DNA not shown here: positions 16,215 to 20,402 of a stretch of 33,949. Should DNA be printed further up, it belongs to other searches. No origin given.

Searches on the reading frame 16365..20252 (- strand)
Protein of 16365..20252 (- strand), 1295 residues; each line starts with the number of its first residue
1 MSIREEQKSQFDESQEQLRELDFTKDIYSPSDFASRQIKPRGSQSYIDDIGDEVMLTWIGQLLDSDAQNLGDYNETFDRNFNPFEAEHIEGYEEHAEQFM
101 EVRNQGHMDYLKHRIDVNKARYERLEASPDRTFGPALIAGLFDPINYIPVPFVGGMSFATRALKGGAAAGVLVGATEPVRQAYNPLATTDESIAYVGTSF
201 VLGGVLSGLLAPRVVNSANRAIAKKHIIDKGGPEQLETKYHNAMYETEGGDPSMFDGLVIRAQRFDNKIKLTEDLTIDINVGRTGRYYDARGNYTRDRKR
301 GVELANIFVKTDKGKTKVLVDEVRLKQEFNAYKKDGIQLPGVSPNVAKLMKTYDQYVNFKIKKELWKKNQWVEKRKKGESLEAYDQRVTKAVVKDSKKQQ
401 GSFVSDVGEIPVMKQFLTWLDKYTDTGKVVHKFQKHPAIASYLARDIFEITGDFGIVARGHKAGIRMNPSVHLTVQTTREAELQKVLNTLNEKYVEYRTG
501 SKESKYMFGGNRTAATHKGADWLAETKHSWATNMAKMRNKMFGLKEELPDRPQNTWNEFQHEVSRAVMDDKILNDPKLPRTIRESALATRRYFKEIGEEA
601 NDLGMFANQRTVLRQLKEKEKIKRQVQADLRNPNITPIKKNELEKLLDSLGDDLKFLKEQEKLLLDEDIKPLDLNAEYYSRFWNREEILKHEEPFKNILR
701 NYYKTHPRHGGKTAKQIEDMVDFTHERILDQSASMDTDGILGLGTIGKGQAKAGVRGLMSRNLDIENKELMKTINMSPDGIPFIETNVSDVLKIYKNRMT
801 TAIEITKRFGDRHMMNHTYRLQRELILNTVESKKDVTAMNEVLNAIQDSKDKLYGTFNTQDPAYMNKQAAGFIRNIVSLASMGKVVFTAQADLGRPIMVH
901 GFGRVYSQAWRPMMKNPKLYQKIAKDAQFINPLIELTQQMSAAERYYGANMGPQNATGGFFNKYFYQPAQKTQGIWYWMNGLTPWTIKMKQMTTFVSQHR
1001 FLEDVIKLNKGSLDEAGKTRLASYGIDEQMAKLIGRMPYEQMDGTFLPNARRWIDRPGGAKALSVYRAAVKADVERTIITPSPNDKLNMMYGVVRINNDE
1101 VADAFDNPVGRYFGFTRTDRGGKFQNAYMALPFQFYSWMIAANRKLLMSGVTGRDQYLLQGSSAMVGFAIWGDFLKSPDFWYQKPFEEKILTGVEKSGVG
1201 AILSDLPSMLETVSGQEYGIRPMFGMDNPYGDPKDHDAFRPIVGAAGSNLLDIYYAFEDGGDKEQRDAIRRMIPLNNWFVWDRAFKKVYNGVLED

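Call 7: search_protein_families(library=phrogs, max_evalue=0.001, proteins=[window:16365-20252:-])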
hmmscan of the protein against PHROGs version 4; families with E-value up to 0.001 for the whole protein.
window:16365-20252:- (1295 aa): 2 families
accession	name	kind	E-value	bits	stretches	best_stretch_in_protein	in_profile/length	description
phrog_342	-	head and packaging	1.9e-40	139.8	1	23-1081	194-1041/1235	internal virion protein with endolysin domain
phrog_16310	-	unknown function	1.5e-26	93.2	1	658-1082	807-1229/1411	-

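Call 14: search_protein_families(library=pfam, max_evalue=0.05, proteins=[window:16365-20252:-])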
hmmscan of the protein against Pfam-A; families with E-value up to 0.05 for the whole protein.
window:16365-20252:- (1295 aa): 1 family
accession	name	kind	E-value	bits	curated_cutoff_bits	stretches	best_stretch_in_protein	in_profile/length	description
PF04202.18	Mfp-3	-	0.043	14.6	22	0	941-981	22-62/71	Foot protein 3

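Call 95: search_solved_structures(query=window:16365-20252:-, max_evalue=1)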
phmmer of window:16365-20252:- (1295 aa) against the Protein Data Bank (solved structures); distinct sequences matched with E-value up to 1: 1.
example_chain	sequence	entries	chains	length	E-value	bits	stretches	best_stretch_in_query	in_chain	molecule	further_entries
5o74_B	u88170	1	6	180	0.86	10.5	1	778-814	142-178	Ras-related protein Rab-1B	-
